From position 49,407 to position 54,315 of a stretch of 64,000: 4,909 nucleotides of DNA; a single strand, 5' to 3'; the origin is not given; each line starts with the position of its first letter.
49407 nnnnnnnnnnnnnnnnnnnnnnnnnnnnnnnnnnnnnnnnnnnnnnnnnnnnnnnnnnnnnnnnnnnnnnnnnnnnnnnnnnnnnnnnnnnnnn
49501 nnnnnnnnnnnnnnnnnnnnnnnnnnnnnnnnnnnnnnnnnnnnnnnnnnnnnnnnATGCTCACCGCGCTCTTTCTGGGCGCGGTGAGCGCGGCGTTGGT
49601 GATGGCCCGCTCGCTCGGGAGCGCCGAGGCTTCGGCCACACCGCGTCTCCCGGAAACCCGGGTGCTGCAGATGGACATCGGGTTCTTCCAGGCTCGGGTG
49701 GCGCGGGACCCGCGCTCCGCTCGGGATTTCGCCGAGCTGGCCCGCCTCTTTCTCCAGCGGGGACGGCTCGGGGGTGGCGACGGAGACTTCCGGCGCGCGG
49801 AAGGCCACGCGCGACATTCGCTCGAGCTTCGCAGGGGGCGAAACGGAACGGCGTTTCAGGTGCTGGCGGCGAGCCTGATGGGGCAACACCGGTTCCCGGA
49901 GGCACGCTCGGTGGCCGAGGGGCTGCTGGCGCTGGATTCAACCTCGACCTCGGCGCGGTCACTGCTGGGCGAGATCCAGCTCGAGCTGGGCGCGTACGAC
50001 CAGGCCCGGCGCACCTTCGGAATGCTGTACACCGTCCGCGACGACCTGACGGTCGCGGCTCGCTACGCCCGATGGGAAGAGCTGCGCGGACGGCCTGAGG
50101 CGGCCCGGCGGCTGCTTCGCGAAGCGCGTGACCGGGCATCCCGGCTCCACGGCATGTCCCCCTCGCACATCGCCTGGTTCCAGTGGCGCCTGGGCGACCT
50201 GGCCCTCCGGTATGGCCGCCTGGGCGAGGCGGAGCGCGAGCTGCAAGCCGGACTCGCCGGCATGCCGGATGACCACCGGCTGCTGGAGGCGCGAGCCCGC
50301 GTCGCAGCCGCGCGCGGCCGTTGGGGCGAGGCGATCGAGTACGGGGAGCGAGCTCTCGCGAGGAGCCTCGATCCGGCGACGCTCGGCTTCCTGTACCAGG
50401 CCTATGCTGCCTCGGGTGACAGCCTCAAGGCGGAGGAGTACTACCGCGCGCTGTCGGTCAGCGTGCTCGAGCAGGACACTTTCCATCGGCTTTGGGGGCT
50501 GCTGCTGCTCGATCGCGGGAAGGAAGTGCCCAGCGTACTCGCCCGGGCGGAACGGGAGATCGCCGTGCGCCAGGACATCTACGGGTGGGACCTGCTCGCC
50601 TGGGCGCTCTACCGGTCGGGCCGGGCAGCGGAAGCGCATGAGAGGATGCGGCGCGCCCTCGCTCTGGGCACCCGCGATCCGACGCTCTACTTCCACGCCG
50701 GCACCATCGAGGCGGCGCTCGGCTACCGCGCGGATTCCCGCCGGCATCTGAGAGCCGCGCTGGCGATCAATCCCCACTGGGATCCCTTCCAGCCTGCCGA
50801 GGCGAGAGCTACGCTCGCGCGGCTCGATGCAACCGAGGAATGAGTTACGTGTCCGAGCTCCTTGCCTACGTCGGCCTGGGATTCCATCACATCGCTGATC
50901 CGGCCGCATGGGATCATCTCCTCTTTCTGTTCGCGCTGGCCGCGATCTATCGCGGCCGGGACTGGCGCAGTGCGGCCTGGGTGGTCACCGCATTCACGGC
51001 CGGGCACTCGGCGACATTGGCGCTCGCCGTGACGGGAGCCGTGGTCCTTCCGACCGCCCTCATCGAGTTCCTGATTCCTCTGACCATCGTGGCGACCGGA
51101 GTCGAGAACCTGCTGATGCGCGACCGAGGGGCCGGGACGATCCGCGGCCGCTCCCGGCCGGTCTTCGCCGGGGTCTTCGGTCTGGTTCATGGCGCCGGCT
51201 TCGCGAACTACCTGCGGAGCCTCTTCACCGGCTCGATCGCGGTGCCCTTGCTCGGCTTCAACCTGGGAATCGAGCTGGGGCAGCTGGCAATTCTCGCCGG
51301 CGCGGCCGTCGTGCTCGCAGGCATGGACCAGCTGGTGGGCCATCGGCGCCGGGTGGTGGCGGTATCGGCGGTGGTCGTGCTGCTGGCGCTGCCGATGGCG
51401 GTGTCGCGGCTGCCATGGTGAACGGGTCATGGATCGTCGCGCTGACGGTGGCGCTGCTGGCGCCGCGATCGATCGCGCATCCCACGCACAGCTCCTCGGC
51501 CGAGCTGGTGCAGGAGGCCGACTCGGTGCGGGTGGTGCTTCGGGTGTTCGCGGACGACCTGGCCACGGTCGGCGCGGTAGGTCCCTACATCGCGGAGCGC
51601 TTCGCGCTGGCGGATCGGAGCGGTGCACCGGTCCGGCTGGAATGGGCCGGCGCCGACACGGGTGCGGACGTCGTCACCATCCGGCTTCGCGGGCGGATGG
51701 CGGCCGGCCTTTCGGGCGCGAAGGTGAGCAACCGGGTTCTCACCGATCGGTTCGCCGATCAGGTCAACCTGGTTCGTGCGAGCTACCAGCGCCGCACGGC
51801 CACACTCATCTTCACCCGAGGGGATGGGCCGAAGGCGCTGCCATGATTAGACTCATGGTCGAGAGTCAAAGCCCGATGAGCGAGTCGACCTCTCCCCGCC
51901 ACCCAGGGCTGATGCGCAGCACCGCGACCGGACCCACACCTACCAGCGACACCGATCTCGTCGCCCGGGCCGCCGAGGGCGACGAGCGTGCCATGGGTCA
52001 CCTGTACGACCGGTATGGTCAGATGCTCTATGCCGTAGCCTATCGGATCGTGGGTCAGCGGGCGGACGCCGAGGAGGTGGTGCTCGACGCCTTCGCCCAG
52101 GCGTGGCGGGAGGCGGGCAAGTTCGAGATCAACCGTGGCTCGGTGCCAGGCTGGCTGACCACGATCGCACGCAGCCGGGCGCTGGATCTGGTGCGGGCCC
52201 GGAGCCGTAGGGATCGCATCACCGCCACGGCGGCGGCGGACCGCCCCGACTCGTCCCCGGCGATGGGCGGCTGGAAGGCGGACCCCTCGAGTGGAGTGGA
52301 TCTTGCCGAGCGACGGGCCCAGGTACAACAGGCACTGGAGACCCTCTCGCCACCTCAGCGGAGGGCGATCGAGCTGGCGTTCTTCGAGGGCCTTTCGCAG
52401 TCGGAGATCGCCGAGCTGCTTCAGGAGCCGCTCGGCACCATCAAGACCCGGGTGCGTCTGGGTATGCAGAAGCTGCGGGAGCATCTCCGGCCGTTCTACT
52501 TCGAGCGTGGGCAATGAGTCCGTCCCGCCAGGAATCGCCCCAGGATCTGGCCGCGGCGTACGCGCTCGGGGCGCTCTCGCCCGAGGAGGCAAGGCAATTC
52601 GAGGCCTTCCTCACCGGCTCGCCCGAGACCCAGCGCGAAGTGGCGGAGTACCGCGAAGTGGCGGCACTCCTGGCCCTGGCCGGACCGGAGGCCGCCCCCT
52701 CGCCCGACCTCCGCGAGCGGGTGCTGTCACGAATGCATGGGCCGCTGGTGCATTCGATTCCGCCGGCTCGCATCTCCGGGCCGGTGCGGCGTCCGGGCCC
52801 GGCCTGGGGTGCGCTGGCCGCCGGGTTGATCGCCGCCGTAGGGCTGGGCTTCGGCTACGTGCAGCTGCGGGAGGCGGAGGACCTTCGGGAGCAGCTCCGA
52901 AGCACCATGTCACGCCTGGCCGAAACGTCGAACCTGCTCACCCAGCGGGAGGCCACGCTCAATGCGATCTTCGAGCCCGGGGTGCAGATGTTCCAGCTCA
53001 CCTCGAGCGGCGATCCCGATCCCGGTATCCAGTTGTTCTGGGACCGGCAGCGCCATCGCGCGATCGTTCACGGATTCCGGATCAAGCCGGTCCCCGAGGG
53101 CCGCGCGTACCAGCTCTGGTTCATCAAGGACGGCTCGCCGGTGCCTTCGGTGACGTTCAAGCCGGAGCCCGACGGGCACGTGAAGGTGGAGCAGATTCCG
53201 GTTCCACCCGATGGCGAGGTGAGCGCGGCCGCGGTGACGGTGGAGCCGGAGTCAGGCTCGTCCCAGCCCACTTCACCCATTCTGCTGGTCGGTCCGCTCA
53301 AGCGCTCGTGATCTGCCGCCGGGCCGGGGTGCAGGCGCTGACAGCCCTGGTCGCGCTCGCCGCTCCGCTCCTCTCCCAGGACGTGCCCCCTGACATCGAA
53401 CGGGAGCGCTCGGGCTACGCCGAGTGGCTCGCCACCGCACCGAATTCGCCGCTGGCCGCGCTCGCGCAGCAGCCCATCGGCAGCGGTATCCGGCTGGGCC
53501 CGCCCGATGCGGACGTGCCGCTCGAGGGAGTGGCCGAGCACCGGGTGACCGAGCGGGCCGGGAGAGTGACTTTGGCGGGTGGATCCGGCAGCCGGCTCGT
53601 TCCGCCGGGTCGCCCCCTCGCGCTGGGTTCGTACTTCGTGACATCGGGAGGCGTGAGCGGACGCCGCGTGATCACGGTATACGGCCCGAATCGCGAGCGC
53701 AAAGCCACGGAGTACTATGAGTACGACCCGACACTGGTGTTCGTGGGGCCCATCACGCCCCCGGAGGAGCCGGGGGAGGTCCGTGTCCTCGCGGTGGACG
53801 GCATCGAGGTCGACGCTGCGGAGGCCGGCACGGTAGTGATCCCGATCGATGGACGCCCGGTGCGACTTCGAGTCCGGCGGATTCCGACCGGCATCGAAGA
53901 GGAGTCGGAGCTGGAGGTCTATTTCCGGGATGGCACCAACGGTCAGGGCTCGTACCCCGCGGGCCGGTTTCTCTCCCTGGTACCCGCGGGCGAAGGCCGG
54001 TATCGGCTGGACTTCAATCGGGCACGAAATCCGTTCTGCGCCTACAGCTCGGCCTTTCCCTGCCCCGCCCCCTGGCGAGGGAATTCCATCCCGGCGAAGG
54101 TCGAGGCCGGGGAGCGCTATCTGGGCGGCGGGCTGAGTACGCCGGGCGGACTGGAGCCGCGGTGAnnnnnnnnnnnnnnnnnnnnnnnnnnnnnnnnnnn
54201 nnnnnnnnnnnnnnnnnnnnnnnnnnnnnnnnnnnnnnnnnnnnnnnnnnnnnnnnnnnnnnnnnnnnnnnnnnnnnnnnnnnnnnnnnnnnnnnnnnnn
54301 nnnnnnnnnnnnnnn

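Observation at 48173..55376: Nine-gene envelope operon made mostly of DUFs, with an embedded ECF sigma/anti-sigma pair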

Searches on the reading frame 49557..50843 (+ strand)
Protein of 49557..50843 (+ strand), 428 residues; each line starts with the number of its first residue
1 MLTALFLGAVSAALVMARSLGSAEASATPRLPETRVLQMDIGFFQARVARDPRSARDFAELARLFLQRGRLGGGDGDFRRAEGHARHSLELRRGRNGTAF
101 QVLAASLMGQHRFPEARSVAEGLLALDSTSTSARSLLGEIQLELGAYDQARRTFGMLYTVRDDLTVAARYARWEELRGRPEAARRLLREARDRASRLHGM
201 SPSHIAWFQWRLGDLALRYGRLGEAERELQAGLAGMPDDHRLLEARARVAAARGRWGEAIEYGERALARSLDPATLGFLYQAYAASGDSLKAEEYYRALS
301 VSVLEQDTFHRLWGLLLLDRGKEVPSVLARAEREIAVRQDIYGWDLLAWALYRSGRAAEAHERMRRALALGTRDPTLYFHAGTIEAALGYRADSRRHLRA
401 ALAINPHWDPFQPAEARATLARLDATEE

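Call 3: search_protein_families(library=pfam, proteins=[window:49557-50843:+], max_evalue=0.01)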
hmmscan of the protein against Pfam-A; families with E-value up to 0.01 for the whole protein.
window:49557-50843:+ (428 aa): 12 families
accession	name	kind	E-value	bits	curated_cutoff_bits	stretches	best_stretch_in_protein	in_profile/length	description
PF07719.23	TPR_2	-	2.2e-14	52.7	27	1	343-370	3-30/34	Tetratricopeptide repeat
PF14559.12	TPR_19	-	3.6e-14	53.3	25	2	107-155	1-49/68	Tetratricopeptide repeat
PF13428.12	TPR_14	-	1.7e-11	44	23.5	1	344-382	4-42/44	Tetratricopeptide repeat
PF13424.12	TPR_12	-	2.2e-11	44.2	30.1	1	167-235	6-74/77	Tetratricopeptide repeat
PF13432.12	TPR_16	-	1.4e-10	41.9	32.7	2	212-269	3-60/65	Tetratricopeptide repeat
PF17874.7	TPR_MalT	-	4.1e-07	30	45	1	104-371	8-310/336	MalT-like TPR region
PF12895.13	ANAPC3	-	7e-07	29.9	27.2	0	99-155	25-80/82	Anaphase-promoting complex, cyclosome, subunit 3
PF23914.1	TPR_CcmH_CycH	-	3.7e-06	27.3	42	0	69-159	57-149/158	Cytochrome c-type biogenesis protein H TPR domain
PF13374.12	TPR_10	-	6.9e-06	26.4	27.5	0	176-205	14-41/42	Tetratricopeptide repeat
PF13431.12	TPR_17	-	2.2e-05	24.8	24.4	0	124-151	6-33/34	Tetratricopeptide repeat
PF13371.12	TPR_9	-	3.6e-05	24.1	35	0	105-154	3-52/73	Tetratricopeptide repeat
PF13181.12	TPR_8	-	0.0065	17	25.7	0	377-406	3-32/34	Tetratricopeptide repeat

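Call 4: search_protein_families(library=ncbifam, proteins=[window:49557-50843:+], max_evalue=0.01)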
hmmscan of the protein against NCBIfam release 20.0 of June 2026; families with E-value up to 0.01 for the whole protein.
window:49557-50843:+ (428 aa): 9 families
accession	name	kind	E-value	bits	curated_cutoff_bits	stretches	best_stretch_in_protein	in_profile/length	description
TIGR02917.1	PEP_TPR_lipo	equivalog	1.1e-12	46.7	312.2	2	211-401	708-897/899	XrtA/PEP-CTERM system TPR-repeat protein PrsT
NF052415.1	T3SS_chap_SctY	equivalog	4.5e-11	43.2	70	2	212-298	12-102/106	type III secretion apparatus assembly chaperone SctY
TIGR02552.1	LcrH_SycD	equivalog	7.8e-08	32.1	104.8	1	347-419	58-130/136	SycD/LcrH family type III secretion system chaperone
NF033758.1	gliding_GltE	equivalog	0.0002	20.5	225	0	51-165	150-256/411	adventurous gliding motility TPR repeat lipoprotein GltE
NF008757.0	PRK11788.1-5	equivalog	0.00069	18.9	363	0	201-310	175-283/388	lipopolysaccharide assembly protein LapB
TIGR02521.1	type_IV_pilW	equivalog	0.0014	18.2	154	0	103-299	37-229/234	type IV pilus biogenesis/stability protein PilW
TIGR00540.1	TPR_hemY_coli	hypoth_equivalog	0.0014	17.5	142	1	161-297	258-383/385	heme biosynthesis-associated TPR protein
NF033920.0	C39_PA2778_fam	equivalog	0.0027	17.2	150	0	131-192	190-252/255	PA2778 family cysteine peptidase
NF033762.1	social_mot_Tgl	equivalog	0.007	15.7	225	0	110-155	79-124/252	social motility TPR repeat lipoprotein Tgl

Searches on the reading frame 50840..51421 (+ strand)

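Call 3: search_protein_families(library=pfam, proteins=[window:50840-51421:+], max_evalue=0.01)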
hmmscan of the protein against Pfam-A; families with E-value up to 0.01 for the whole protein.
window:50840-51421:+ (193 aa): 1 family
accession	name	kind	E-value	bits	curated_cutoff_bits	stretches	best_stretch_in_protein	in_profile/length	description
PF13795.12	HupE_UreJ_2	-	8.3e-42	142.9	24.5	1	10-162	1-152/156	HupE / UreJ protein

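Call 4: search_protein_families(library=ncbifam, proteins=[window:50840-51421:+], max_evalue=0.01)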
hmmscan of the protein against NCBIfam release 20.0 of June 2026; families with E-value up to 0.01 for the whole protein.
window:50840-51421:+ (193 aa): 0 families

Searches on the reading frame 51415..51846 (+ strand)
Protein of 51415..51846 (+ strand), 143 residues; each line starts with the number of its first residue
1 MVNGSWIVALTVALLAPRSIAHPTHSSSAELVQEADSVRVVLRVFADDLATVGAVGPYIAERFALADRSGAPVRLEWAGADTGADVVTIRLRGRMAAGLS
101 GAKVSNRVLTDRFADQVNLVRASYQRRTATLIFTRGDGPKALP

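Call 3: search_protein_families(library=pfam, proteins=[window:51415-51846:+], max_evalue=0.01)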
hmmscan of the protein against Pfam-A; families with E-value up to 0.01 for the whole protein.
window:51415-51846:+ (143 aa): 1 family
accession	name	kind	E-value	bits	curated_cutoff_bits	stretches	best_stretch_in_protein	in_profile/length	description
PF20420.3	DUF6702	-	1.1e-17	64.7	24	2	56-134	64-141/141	Domain of unknown function (DUF6702)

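Call 4: search_protein_families(library=ncbifam, proteins=[window:51415-51846:+], max_evalue=0.01)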
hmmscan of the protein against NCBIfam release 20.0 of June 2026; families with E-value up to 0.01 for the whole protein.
window:51415-51846:+ (143 aa): 0 families

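Call 20: search_solved_structures(query=window:51415-51846:+, max_evalue=1)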
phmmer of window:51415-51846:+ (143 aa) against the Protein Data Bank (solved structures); distinct sequences matched with E-value up to 1: 3.
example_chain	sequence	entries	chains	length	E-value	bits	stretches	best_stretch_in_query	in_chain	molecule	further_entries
8gc6_A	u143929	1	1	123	0.46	14.2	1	47-115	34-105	Response regulator protein CarR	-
3hut_A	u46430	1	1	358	0.67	13.6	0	29-60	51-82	putative branched-chain amino acid ABC transporter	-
5x3t_B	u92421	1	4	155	0.82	13.4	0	3-117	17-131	Ribonuclease VapC26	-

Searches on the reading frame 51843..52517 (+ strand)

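Call 3: search_protein_families(library=pfam, proteins=[window:51843-52517:+], max_evalue=0.01)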
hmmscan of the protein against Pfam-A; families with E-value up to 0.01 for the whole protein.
window:51843-52517:+ (224 aa): 4 families
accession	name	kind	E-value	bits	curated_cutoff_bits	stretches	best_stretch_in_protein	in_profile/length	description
PF04542.20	Sigma70_r2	-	7.7e-18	64.5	24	1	54-123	1-71/71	Sigma-70 region 2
PF08281.18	Sigma70_r4_2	-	8.3e-15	54.6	25.7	1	159-211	2-54/54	Sigma-70, region 4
PF04545.22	Sigma70_r4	-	9.9e-13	47.8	24.1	1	164-213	1-50/50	Sigma-70, region 4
PF07638.17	Sigma70_ECF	-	1e-08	35.7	21.1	1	37-216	5-184/185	ECF sigma factor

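Call 4: search_protein_families(library=ncbifam, proteins=[window:51843-52517:+], max_evalue=0.01)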
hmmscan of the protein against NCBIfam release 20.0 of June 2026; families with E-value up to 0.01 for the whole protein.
window:51843-52517:+ (224 aa): 92 families (the best 25 are shown)
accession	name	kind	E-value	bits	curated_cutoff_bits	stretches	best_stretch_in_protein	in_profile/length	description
NF009172.0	PRK12519.1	subfamily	1e-47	162.2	222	1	29-216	9-190/194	RNA polymerase sigma factor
NF007228.0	PRK09646.1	subfamily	8.9e-40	136.4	226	1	33-215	14-190/194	ECF RNA polymerase sigma factor SigK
NF009189.0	PRK12537.1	equivalog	8.2e-35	120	261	1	42-215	16-181/182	RNA polymerase sigma factor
NF009186.0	PRK12534.1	equivalog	1.5e-30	106.4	267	1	38-213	14-183/187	RNA polymerase sigma factor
NF010500.0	PRK13919.1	subfamily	2.7e-30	105.9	226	1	35-216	9-184/186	putative RNA polymerase sigma E protein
NF004113.0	PRK05602.1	equivalog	2e-29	102.7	208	1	30-215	26-201/211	RNA polymerase sigma factor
NF009166.1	PRK12513.1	equivalog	8.5e-29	100.6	206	1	33-215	6-186/193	RNA polymerase sigma factor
NF007227.0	PRK09645.1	subfamily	1.3e-28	100.1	202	1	41-216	5-171/177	sigma-70 family RNA polymerase sigma factor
TIGR02937.1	sigma70-ECF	superfamily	1.3e-28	99.7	42.9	1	50-215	2-165/165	sigma-70 family RNA polymerase sigma factor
TIGR02985.1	Sig70_bacteroi1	subfamily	4.9e-28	98.4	126.4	1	52-215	4-162/162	RNA polymerase sigma-70 factor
NF009168.0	PRK12515.1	subfamily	6.9e-28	97.4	236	1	34-218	7-182/189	RNA polymerase sigma factor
NF007225.0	PRK09643.1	equivalog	5.1e-27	94.9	190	1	33-218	11-185/204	RNA polymerase sigma factor SigM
NF009167.0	PRK12514.1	equivalog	1.7e-26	93.2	265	1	36-215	7-178/180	RNA polymerase sigma factor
NF008893.0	PRK11924.2-3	equivalog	2.8e-26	92.2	331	1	34-214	6-179/181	RNA polymerase sigma factor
NF009190.0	PRK12538.1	equivalog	1.7e-25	90.1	303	1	35-216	49-220/233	RNA polymerase sigma factor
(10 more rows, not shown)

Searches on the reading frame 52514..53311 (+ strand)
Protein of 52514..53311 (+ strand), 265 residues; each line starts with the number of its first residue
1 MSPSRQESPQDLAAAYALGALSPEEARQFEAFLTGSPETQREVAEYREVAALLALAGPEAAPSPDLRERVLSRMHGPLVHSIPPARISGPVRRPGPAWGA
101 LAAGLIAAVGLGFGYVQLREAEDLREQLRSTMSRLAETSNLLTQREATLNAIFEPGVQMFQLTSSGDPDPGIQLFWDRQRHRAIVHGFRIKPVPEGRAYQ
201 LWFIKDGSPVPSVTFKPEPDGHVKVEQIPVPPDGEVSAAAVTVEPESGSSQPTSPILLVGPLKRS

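Call 3: search_protein_families(library=pfam, proteins=[window:52514-53311:+], max_evalue=0.01)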
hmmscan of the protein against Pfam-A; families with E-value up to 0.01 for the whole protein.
window:52514-53311:+ (265 aa): 3 families
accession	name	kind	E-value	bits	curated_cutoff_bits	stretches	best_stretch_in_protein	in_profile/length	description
PF10099.14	RskA_C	-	1.1e-19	71.4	29.4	1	98-255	2-134/135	Anti-sigma-K factor rskA, C-terminal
PF22618.1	RskA_N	-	2e-06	28.3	27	1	11-51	3-48/48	Anti-sigma-K factor RskA, N-terminal domain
PF13490.11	zf-HC2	-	0.0086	16.6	22.2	0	10-31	5-26/35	Putative zinc-finger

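Call 4: search_protein_families(library=ncbifam, proteins=[window:52514-53311:+], max_evalue=0.01)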
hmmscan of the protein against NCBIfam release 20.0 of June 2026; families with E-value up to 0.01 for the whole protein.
window:52514-53311:+ (265 aa): 2 families
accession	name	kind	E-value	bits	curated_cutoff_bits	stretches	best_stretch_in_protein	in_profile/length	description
NF052375.1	antisigma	equivalog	7.5e-42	143.8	100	1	12-255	1-216/217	anti-sigma factor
NF010501.0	PRK13920.1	subfamily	2.8e-25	89.2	225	1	11-259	6-210/213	putative anti-sigmaE protein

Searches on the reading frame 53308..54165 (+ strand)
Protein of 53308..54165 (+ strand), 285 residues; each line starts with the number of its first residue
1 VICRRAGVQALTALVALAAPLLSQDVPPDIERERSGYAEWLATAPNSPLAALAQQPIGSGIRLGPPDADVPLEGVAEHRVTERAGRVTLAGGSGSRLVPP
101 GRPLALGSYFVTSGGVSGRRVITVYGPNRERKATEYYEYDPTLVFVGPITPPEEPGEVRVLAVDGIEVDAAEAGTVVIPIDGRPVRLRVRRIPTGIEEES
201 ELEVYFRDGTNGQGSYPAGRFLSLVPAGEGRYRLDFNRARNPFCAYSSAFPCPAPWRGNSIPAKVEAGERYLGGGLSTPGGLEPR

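Call 3: search_protein_families(library=pfam, proteins=[window:53308-54165:+], max_evalue=0.01)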
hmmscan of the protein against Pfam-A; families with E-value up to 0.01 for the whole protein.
window:53308-54165:+ (285 aa): 1 family
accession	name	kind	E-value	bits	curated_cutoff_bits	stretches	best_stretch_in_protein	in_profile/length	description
PF07920.16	DUF1684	-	8.8e-33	114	25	1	133-270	5-139/139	Protein of unknown function (DUF1684)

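Call 4: search_protein_families(library=ncbifam, proteins=[window:53308-54165:+], max_evalue=0.01)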
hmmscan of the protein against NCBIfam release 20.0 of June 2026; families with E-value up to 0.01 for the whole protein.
window:53308-54165:+ (285 aa): 0 families

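Call 18: search_solved_structures(query=window:53308-54165:+, max_evalue=0.1, show_alignments=1)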
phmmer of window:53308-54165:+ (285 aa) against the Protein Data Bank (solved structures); distinct sequences matched with E-value up to 0.1: 2.
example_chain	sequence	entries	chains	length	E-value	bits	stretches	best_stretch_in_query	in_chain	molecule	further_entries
2lnu_A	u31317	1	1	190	3.2e-16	62.7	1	134-270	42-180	Uncharacterized protein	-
2lok_A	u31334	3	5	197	2.1e-13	53.5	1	136-271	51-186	Uncharacterized protein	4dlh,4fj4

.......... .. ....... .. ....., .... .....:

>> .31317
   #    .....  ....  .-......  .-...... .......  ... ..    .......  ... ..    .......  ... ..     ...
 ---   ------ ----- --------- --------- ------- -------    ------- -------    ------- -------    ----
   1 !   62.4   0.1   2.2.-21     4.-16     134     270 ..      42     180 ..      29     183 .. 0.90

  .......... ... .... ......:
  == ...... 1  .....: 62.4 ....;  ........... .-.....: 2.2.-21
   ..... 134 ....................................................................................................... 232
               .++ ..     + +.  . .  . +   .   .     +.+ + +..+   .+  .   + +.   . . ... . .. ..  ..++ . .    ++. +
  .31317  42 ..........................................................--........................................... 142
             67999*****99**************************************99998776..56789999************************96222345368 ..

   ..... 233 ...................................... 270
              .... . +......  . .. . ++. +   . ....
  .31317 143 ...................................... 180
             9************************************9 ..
